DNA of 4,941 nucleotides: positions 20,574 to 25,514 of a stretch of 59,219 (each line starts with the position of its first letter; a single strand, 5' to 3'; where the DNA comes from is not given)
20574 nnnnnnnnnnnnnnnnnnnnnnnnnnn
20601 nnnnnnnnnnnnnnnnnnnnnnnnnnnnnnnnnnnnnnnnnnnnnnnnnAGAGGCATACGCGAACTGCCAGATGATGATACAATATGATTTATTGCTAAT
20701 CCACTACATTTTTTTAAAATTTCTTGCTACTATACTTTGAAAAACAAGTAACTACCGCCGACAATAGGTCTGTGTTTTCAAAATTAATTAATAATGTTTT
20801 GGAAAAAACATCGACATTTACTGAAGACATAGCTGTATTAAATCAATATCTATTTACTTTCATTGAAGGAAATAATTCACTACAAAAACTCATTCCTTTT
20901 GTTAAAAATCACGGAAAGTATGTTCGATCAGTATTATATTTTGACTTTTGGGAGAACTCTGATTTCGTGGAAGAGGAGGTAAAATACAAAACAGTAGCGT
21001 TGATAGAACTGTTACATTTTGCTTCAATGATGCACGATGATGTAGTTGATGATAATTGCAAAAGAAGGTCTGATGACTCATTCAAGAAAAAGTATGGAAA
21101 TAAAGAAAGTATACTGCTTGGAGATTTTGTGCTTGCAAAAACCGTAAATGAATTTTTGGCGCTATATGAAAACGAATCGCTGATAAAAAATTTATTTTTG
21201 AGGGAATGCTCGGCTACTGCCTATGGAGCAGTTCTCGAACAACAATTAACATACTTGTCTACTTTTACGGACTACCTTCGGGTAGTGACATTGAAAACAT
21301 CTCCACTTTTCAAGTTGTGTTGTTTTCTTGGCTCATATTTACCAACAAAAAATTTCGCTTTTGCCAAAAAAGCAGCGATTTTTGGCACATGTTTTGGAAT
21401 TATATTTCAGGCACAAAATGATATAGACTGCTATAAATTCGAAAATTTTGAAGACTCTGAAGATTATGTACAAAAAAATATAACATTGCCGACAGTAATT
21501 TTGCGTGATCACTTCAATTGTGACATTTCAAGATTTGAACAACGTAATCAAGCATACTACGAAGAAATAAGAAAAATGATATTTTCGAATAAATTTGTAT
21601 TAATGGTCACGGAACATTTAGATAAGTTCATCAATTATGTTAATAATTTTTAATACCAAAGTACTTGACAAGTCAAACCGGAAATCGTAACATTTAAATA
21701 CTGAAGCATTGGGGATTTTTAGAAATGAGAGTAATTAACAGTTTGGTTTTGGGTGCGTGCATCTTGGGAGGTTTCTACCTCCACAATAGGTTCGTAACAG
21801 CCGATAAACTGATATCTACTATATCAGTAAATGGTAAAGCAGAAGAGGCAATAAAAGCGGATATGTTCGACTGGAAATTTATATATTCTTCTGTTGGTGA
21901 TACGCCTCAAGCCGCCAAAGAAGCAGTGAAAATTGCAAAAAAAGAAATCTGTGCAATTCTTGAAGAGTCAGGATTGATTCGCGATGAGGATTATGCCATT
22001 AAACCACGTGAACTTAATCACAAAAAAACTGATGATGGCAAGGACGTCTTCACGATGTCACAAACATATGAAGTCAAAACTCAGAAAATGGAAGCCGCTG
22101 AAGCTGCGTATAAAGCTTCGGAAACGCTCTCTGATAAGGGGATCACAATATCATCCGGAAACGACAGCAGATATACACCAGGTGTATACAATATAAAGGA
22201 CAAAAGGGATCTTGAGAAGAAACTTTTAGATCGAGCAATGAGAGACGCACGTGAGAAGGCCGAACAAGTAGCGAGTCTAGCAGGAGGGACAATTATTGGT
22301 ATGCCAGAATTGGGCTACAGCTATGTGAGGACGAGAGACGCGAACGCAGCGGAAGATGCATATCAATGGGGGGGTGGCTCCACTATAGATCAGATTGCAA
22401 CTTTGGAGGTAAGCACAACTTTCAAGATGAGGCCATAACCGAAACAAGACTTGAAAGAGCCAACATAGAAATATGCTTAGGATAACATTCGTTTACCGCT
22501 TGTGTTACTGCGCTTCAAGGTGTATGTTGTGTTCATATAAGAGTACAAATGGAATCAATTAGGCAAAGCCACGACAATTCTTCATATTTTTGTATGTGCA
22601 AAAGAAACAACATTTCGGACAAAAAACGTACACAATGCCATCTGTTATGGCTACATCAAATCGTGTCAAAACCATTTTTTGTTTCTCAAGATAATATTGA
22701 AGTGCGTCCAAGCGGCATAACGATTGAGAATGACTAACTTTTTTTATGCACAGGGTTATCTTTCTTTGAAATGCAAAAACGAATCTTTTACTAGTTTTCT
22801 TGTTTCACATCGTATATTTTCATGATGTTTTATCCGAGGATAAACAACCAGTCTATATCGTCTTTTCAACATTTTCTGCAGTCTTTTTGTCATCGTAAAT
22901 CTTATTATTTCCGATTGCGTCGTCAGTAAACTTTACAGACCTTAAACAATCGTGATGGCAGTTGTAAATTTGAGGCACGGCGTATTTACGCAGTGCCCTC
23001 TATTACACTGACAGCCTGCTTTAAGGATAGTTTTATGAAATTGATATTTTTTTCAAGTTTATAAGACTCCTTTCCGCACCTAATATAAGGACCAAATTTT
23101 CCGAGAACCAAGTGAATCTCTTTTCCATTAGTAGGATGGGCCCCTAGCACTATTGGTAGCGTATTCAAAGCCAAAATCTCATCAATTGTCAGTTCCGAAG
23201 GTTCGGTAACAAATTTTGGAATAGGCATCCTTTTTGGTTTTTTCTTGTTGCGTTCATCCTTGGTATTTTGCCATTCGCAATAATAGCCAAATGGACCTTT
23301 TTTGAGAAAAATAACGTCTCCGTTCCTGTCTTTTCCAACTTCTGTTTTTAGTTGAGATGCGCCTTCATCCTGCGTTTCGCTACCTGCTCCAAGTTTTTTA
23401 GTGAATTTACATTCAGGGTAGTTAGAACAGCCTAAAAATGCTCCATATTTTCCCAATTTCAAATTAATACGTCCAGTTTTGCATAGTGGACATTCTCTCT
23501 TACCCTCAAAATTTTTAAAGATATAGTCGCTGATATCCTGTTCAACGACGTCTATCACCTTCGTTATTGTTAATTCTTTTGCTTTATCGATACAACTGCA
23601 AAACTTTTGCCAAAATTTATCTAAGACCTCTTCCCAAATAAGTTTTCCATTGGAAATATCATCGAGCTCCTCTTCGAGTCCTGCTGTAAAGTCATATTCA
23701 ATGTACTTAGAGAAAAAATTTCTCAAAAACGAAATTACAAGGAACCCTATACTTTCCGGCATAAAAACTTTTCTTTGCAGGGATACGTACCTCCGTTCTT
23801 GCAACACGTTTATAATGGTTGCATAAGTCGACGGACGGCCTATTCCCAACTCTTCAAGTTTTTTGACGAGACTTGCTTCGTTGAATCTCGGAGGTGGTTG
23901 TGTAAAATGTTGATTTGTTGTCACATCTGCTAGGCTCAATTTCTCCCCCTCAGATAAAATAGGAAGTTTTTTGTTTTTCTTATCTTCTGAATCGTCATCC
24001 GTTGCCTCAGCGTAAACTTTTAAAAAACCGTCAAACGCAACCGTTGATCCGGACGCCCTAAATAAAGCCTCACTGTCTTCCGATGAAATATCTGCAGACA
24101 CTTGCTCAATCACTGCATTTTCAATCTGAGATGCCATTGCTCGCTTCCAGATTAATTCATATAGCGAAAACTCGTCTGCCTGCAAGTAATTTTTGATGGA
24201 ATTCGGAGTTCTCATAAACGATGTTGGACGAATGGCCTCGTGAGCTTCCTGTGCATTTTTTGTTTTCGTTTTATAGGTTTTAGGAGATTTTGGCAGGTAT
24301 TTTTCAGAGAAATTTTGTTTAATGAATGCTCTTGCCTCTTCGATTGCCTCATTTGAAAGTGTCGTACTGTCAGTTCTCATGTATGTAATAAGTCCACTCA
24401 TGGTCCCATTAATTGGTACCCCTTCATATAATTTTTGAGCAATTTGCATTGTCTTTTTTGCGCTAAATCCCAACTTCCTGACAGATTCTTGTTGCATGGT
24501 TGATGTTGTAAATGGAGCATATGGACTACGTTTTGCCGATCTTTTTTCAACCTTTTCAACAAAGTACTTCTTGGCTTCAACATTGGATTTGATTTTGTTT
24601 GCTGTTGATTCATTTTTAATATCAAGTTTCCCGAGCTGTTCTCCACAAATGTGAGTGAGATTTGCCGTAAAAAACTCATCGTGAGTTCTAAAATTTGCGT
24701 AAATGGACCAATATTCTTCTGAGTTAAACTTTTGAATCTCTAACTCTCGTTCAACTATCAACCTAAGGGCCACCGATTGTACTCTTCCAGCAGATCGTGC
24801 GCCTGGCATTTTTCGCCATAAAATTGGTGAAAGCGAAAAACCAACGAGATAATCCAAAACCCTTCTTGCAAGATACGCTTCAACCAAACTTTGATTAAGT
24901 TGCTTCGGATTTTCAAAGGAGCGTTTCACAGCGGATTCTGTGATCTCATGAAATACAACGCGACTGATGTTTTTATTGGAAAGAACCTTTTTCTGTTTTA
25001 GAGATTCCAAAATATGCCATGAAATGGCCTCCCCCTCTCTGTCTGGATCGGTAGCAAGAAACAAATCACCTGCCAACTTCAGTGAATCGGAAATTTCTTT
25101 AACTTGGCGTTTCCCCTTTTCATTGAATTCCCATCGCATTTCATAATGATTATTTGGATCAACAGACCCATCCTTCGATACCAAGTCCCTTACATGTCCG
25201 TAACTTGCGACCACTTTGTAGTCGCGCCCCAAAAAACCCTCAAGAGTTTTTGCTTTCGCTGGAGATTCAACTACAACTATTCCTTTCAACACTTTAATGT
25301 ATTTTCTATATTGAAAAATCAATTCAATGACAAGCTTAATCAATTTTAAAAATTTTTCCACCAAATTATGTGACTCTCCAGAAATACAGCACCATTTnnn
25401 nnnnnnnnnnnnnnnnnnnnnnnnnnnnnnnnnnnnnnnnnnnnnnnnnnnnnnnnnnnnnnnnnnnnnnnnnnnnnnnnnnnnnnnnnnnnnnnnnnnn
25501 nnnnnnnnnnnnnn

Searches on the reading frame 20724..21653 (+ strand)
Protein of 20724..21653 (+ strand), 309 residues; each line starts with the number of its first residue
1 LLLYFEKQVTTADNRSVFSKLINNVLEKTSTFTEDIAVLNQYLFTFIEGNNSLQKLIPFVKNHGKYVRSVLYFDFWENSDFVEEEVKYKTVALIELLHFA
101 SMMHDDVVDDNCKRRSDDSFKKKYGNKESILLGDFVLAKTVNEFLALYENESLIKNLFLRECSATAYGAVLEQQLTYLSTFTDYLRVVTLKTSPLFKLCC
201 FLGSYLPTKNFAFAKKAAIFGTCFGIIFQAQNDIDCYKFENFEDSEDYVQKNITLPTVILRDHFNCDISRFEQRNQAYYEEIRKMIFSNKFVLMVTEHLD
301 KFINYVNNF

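Call 30: search_protein_families(library=pfam, proteins=[window:20724-21653:+])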
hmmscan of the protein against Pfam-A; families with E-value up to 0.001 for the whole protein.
window:20724-21653:+ (309 aa): 1 family
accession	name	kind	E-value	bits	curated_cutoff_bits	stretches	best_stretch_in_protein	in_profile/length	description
PF00348.22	polyprenyl_synt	-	1.3e-30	106.9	27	1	59-260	11-218/251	Polyprenyl synthetase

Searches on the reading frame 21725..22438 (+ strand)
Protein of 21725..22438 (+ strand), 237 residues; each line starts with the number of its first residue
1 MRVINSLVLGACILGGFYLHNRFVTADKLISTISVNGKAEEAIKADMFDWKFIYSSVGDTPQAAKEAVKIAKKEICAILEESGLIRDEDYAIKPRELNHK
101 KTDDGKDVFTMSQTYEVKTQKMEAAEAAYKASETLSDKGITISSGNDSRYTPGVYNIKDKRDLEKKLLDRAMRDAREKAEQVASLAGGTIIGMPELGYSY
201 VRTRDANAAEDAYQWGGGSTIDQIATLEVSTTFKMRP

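Call 30: search_protein_families(library=pfam, proteins=[window:21725-22438:+])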
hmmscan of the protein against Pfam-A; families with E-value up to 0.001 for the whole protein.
window:21725-22438:+ (237 aa): 1 family
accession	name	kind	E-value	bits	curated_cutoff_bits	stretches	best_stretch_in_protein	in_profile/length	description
PF04402.19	SIMPL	-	7.2e-20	72.6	25.2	1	33-203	1-165/205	Protein of unknown function (DUF541)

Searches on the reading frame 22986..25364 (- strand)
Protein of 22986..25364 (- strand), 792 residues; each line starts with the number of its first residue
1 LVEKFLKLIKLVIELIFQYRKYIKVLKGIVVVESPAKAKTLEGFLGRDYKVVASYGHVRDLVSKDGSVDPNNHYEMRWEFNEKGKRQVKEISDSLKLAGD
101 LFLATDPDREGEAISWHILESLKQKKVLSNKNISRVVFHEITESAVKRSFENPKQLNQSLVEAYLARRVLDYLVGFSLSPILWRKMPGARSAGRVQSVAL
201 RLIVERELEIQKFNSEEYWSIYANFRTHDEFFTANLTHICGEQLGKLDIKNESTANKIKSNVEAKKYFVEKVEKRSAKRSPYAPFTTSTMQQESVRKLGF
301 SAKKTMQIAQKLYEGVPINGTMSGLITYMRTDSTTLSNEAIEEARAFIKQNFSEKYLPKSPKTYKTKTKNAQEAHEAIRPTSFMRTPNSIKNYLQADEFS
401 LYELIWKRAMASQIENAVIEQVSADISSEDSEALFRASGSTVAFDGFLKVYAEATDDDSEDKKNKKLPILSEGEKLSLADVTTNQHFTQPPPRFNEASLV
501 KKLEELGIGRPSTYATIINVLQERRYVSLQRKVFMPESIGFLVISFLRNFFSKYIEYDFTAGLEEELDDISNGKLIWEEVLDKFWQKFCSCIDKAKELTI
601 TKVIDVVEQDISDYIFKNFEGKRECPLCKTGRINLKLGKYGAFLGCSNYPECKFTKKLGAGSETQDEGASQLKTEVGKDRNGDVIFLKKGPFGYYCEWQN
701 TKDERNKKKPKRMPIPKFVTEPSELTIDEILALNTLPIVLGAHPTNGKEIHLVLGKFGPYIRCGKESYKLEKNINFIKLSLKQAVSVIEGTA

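Call 30: search_protein_families(library=pfam, proteins=[window:22986-25364:-])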
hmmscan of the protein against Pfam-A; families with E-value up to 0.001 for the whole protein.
window:22986-25364:- (792 aa): 4 families
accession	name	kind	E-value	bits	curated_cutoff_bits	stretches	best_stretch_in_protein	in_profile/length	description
PF01131.25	Topoisom_bac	-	3.8e-127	425.1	35.1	1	156-581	2-410/411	DNA topoisomerase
PF01751.28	Toprim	-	3.1e-19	69.4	23.1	1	29-141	2-96/96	Toprim domain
PF13368.11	Toprim_C_rpt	-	9.2e-14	51.6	22.3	1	743-789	1-47/57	Topoisomerase C-terminal repeat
PF01396.24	Zn_ribbon_Top1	-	1.6e-13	50.6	32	1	623-658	2-36/39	Topoisomerase DNA binding C4 zinc finger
